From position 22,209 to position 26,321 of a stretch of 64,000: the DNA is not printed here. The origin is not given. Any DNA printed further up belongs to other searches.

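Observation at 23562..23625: PolC replicase without its inserted 3'-5' proofreading exonuclease domain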

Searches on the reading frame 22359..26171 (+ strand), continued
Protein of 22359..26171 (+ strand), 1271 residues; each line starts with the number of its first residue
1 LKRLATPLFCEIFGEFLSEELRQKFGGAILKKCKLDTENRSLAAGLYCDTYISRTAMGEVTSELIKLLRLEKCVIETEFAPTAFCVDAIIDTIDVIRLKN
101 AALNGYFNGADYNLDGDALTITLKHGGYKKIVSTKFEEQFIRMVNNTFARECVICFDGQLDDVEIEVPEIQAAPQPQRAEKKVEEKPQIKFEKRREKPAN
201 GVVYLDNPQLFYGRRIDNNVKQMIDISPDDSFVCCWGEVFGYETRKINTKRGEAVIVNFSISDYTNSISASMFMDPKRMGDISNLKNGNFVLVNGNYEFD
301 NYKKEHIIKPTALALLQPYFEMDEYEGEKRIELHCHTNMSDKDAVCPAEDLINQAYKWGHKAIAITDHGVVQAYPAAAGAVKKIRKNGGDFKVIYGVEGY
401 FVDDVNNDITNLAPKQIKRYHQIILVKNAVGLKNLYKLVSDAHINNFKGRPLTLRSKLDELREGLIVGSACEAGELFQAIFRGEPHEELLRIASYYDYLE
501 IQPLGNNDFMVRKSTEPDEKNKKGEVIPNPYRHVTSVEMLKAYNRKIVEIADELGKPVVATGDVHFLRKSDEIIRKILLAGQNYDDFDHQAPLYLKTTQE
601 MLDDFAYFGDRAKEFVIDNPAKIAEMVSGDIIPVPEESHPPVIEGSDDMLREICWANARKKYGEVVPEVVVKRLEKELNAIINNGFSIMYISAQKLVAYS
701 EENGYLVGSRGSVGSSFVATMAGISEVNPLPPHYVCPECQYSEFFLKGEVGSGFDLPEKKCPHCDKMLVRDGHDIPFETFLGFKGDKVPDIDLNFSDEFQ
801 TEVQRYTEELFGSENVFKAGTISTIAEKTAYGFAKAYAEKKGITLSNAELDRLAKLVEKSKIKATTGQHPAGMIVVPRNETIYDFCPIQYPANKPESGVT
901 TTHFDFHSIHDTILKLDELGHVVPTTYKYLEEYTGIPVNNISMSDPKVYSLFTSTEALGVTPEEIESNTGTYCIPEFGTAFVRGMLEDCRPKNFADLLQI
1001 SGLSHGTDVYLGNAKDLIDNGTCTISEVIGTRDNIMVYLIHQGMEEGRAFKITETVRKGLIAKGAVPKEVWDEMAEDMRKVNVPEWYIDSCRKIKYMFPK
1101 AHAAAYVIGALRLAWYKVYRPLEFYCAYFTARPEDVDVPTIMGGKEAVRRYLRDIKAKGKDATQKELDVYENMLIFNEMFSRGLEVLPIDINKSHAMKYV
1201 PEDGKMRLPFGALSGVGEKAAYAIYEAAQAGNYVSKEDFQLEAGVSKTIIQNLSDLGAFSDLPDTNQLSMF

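Call 7: find_homologous_proteins(query=window:22359-26171:+, max_evalue=1e-50)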
Query window:22359-26171:+ (1271 aa): 7999 proteins with E <= 1e-50 among 8000 candidates; the best 120 are listed.
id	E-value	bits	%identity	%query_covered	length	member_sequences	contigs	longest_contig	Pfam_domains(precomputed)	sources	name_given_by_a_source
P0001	0.0e+0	2872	98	100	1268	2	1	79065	PF02811.27,PF14579.13,PF17657.7,PF07733.19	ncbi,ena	-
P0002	0.0e+0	2749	93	100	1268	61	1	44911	PF02811.27,PF14579.13,PF17657.7,PF07733.19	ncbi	-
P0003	0.0e+0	2441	83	100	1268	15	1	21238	PF02811.27,PF14579.13,PF17657.7,PF07733.19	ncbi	-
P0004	0.0e+0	2419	82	100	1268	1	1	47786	PF02811.27,PF14579.13,PF11490.14,PF17657.7,PF07733.19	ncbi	-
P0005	0.0e+0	2408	82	100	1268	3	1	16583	PF02811.27,PF14579.13,PF17657.7,PF07733.19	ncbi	-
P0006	0.0e+0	2289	78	100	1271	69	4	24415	PF02811.27,PF14579.13,PF17657.7,PF07733.19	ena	-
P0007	0.0e+0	2272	77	100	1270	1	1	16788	PF02811.27,PF14579.13,PF17657.7,PF07733.19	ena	-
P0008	0.0e+0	2247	76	100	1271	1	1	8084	PF02811.27,PF14579.13,PF17657.7,PF07733.19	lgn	-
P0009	0.0e+0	2247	76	100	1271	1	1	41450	PF02811.27,PF14579.13,PF17657.7,PF07733.19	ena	-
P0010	0.0e+0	2246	76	100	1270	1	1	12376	PF02811.27,PF14579.13,PF17657.7,PF07733.19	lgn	-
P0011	0.0e+0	2245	76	100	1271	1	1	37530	PF02811.27,PF14579.13,PF17657.7,PF07733.19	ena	-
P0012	0.0e+0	2244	76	100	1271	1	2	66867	PF02811.27,PF14579.13,PF17657.7,PF07733.19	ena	-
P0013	0.0e+0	2244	76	100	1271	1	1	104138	PF02811.27,PF14579.13,PF17657.7,PF07733.19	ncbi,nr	ncbi:MAG: PolC-type DNA polymerase III [Acutalibacteraceae bacterium]|nr:PolC-type DNA polymerase II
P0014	0.0e+0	2244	76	100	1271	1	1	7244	PF02811.27,PF14579.13,PF17657.7,PF07733.19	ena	-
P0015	0.0e+0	2243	76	100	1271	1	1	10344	PF02811.27,PF14579.13,PF17657.7,PF07733.19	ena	-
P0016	0.0e+0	2243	76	100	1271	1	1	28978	PF02811.27,PF14579.13,PF17657.7,PF07733.19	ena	-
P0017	0.0e+0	2242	76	100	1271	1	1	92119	PF02811.27,PF14579.13,PF17657.7,PF07733.19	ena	-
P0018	0.0e+0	2242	76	100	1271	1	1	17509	PF02811.27,PF14579.13,PF17657.7,PF07733.19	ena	-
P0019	0.0e+0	2240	76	100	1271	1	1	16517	PF02811.27,PF14579.13,PF17657.7,PF07733.19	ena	-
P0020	0.0e+0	2240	76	100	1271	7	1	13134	PF02811.27,PF14579.13,PF17657.7,PF07733.19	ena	-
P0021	0.0e+0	2240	76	100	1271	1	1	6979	PF02811.27,PF14579.13,PF17657.7,PF07733.19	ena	-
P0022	0.0e+0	2239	76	100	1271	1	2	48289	PF02811.27,PF14579.13,PF17657.7,PF07733.19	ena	-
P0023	0.0e+0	2236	76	100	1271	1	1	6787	PF02811.27,PF14579.13,PF17657.7,PF07733.19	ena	-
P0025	0.0e+0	2235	76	100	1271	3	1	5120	PF02811.27,PF14579.13,PF17657.7,PF07733.19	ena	-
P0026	0.0e+0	2235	76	100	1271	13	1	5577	PF02811.27,PF14579.13,PF17657.7,PF07733.19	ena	-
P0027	0.0e+0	2234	75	100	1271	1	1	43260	PF02811.27,PF14579.13,PF17657.7,PF07733.19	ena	-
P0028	0.0e+0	2234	76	100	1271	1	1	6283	PF02811.27,PF14579.13,PF17657.7,PF07733.19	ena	-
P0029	0.0e+0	2234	76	100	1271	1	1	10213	PF02811.27,PF14579.13,PF17657.7,PF07733.19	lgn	-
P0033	0.0e+0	2228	75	100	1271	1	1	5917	PF02811.27,PF14579.13,PF17657.7,PF07733.19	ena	-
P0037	0.0e+0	2223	75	100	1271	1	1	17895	PF02811.27,PF14579.13,PF17657.7,PF07733.19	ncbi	-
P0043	0.0e+0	2214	75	100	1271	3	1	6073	PF02811.27,PF14579.13,PF17657.7,PF07733.19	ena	-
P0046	0.0e+0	2209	75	100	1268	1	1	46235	PF02811.27,PF14579.13,PF17657.7,PF07733.19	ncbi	-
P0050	0.0e+0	2204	74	100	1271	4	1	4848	PF02811.27,PF14579.13,PF17657.7,PF07733.19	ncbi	-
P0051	0.0e+0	2204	76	99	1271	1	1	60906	PF02811.27,PF14579.13,PF17657.7,PF07733.19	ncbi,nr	ncbi:MAG: PolC-type DNA polymerase III [Oscillospiraceae bacterium]|nr:PolC-type DNA polymerase III 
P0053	0.0e+0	2202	74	100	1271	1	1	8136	PF02811.27,PF14579.13,PF17657.7,PF07733.19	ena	-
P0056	0.0e+0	2198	74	100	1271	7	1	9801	PF02811.27,PF14579.13,PF17657.7,PF07733.19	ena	-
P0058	0.0e+0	2197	75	100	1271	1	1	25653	PF02811.27,PF14579.13,PF17657.7,PF07733.19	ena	-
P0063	0.0e+0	2194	74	100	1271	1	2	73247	PF02811.27,PF14579.13,PF17657.7,PF07733.19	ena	-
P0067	0.0e+0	2191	74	100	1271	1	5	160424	PF02811.27,PF14579.13,PF17657.7,PF07733.19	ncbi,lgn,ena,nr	ncbi:MAG: PolC-type DNA polymerase III [Clostridia bacterium]|nr:PolC-type DNA polymerase III [Clost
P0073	0.0e+0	2186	74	100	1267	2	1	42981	PF02811.27,PF14579.13,PF17657.7,PF07733.19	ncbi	-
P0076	0.0e+0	2183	74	100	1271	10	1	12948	PF02811.27,PF14579.13,PF17657.7,PF07733.19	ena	-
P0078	0.0e+0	2182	74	100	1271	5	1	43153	PF02811.27,PF14579.13,PF17657.7,PF07733.19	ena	-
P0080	0.0e+0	2179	73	100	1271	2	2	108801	PF02811.27,PF14579.13,PF17657.7,PF07733.19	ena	-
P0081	0.0e+0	2177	74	100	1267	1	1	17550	PF02811.27,PF14579.13,PF17657.7,PF07733.19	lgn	-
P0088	0.0e+0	2170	73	100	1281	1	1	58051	PF02811.27,PF14579.13,PF17657.7,PF07733.19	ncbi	-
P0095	0.0e+0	2164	74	100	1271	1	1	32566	PF02811.27,PF14579.13,PF17657.7,PF07733.19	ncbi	-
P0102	0.0e+0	2157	73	100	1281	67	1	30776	PF02811.27,PF14579.13,PF17657.7,PF07733.19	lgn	-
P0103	0.0e+0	2156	73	100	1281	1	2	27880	PF02811.27,PF14579.13,PF17657.7,PF07733.19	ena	-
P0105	0.0e+0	2155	73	100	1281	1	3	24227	PF02811.27,PF14579.13,PF17657.7,PF07733.19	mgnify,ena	mgnify:FL=1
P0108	0.0e+0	2152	73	100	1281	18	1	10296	PF02811.27,PF14579.13,PF14480.12,PF17657.7,PF07733.19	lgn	-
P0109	0.0e+0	2152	73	100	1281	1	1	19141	PF02811.27,PF14579.13,PF17657.7,PF07733.19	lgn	-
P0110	0.0e+0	2151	73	100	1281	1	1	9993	PF02811.27,PF14579.13,PF17657.7,PF07733.19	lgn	-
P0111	0.0e+0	2151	73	100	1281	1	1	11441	PF02811.27,PF14579.13,PF17657.7,PF07733.19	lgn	-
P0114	0.0e+0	2150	73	100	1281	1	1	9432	PF02811.27,PF14579.13,PF17657.7,PF07733.19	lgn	-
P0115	0.0e+0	2148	73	100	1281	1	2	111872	PF02811.27,PF14579.13,PF17657.7,PF07733.19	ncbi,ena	-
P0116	0.0e+0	2147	73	100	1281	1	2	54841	PF02811.27,PF14579.13,PF17657.7,PF07733.19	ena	-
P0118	0.0e+0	2146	73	100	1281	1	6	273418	PF02811.27,PF14579.13,PF17657.7,PF07733.19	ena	-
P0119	0.0e+0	2145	73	100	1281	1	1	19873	PF02811.27,PF14579.13,PF17657.7,PF07733.19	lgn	-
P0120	0.0e+0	2145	73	100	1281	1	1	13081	PF02811.27,PF14579.13,PF17657.7,PF07733.19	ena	-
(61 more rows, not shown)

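Call 9: find_related_loci(query=window:22359-26171:+, collection=genome_contigs, flank=6000)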
Query window:22359-26171:+ (1271 aa) in genome_contigs; peptide patterns used: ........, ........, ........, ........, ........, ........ (x = any residue, [..] = any of these).
27 stretches matched a pattern; 16 encode a relative of the query (tblastn E <= 1e-3); 13 distinct loci.
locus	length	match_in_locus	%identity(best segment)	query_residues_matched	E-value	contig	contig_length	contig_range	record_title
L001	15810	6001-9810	96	1-1271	0e+0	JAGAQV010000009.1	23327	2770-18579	MAG: Clostridia bacterium isolate RGIG8690 Water_deer_Colon-2__c105129, whole genome shotgun sequence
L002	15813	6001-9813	92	1-1271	0e+0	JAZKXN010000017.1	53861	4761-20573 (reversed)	MAG: Acutalibacteraceae bacterium isolate T1900045118_TC20190112.MAGScoT_cleanbin_000022 SGB_4820_k141_931375, whole gen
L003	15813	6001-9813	91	1-1271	0e+0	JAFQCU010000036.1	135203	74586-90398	MAG: Clostridia bacterium isolate RGIG1702 Goat_Cecum-2__c755177, whole genome shotgun sequence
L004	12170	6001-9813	91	1-1271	0e+0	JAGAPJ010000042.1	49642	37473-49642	MAG: Clostridia bacterium isolate RGIG8652 Water_deer_Cecum.Co__c336151, whole genome shotgun sequence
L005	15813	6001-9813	90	1-1271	0e+0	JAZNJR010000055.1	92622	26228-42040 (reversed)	MAG: Acutalibacteraceae bacterium isolate T1900044679_TS20190145.MAGScoT_cleanbin_000029 SGB_1665_k141_1907756, whole ge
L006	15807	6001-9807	87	3-1271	0e+0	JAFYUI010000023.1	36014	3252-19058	MAG: Clostridia bacterium isolate RGIG7429 Water_buffalos_Colon-1__c540825, whole genome shotgun sequence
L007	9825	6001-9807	87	3-1271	0e+0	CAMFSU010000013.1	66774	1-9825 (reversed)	MAG: uncultured Clostridia bacterium isolate SRR12203191_bin.7_metaWRAP_v1.3_MAG genome assembly, contig: ERZ10551834.12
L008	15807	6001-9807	86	3-1271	0e+0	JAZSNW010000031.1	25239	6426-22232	MAG: Acutalibacteraceae bacterium isolate T1900044549_TS20190015.MAGScoT_cleanbin_000120 SGB_202_k141_4072992, whole gen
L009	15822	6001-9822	76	3-1271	0e+0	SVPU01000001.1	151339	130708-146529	MAG: Oscillospiraceae bacterium isolate SIG599 NODE_2100_length_151339_cov_3.067706, whole genome shotgun sequence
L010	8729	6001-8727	84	3-911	0e+0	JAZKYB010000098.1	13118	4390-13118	MAG: Acutalibacteraceae bacterium isolate T1900045107_TC20190101.MAGScoT_cleanbin_000014 SGB_4787_k141_2994780, whole ge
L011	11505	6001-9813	91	1-1271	0e+0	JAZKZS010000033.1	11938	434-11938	MAG: Acutalibacteraceae bacterium isolate T1900045086_TC20190080.MAGScoT_cleanbin_000002 SGB_4684_k141_389778, whole gen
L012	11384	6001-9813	90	1-1271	0e+0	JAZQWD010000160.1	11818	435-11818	MAG: Acutalibacteraceae bacterium isolate T1900045166_TC20190160.MAGScoT_cleanbin_000032 SGB_5148_k141_1515753, whole ge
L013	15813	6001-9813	93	1-1271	0e+0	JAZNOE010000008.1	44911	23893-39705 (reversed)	MAG: Acutalibacteraceae bacterium isolate T1900044652_TS20190118.MAGScoT_cleanbin_000100 SGB_1444_k141_2226942, whole ge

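Call 27: search_protein_representatives(protein=window:23016-26171:+)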
Query: 1052 residues. Proteins with E-value up to 0.001 (for the whole library): 15674; up to 1e-10: 8308; up to 1e-30: 1859. The best 150 are listed.
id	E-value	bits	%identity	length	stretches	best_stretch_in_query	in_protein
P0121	0.0e+00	1611.9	67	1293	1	5-1052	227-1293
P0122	0.0e+00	1246.1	57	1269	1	3-1052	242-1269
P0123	0.0e+00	1115.3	52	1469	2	180-1052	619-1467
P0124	0.0e+00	1111.0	53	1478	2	191-1052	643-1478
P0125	0.0e+00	1104.9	59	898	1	171-1052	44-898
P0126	0.0e+00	1084.0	55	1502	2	183-1052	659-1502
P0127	0.0e+00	1072.4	51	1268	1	4-1052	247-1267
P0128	0.0e+00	1059.1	50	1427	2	183-1052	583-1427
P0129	0.0e+00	1057.6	51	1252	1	3-1049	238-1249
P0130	0.0e+00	1031.7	50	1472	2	191-1052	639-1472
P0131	0.0e+00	1025.4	50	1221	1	19-1052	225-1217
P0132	0.0e+00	1025.1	50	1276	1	6-1052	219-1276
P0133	0.0e+00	1020.1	50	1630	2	196-1052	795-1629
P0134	0.0e+00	1014.8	49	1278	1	4-1052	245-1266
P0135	6.9e-295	997.5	50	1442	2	195-1052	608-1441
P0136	1.1e-292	990.3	49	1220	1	14-1052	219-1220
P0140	4.6e-283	958.4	50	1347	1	30-1051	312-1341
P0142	1.2e-281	953.7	48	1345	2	197-1052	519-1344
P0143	4.0e-280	948.7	48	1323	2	199-1052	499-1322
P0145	6.7e-277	938.0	48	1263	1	32-1052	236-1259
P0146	5.8e-273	925.0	46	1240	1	14-1052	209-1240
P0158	7.2e-259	878.3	46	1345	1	20-1050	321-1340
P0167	2.7e-253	859.9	47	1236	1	18-1052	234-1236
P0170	1.7e-252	857.2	45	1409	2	196-1052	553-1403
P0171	6.7e-252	855.2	45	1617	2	196-1052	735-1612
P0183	1.1e-244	831.3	45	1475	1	5-1052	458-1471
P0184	2.4e-244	830.2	46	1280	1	11-1052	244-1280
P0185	4.7e-244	829.3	43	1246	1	15-1052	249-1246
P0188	1.9e-242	823.9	46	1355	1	62-1052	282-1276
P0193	1.2e-240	818.0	45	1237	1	34-1052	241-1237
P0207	1.2e-234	798.1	45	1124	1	42-1052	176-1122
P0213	4.7e-232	789.5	44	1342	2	196-1052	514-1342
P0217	5.2e-228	776.1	43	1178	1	30-1046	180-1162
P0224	8.6e-225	765.5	42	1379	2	196-1052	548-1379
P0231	1.0e-222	758.6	42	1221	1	28-1052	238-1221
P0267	6.7e-208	709.6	44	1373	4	231-1043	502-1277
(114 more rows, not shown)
